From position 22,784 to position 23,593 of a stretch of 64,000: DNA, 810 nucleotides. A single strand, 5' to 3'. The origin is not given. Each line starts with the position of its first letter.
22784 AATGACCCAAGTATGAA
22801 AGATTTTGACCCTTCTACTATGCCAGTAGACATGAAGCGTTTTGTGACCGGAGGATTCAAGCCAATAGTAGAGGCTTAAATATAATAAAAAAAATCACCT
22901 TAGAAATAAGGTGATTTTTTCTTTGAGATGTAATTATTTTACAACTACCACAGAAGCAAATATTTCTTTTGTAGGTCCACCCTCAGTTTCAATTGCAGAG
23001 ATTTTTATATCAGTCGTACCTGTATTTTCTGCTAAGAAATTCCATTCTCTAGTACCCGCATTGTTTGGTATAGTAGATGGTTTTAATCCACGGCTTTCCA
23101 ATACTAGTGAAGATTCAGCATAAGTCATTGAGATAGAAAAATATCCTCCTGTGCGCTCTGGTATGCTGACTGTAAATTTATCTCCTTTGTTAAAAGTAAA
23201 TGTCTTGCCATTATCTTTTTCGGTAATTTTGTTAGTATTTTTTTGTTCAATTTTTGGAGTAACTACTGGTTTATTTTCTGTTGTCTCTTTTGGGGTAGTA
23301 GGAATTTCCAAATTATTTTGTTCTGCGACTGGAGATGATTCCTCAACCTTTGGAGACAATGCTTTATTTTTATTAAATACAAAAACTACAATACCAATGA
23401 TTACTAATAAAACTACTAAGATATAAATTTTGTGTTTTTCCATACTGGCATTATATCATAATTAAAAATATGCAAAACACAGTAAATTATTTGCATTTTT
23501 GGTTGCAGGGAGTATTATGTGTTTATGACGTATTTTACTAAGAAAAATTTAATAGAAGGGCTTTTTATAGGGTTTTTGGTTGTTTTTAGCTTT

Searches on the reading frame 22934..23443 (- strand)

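Call 3: search_protein_families(library=pfam, proteins=[window:22934-23443:-], max_evalue=0.01)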
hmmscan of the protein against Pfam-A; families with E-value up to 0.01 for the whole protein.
window:22934-23443:- (169 aa): 2 families
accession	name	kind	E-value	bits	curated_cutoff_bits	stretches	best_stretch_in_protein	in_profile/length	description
PF09394.16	Inhibitor_I42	-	0.00044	20.9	27.2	1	85-156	3-79/91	Chagasin family peptidase inhibitor I42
PF14221.11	DUF4330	-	0.0042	17.7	27.6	0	8-60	22-73/167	Domain of unknown function (DUF4330)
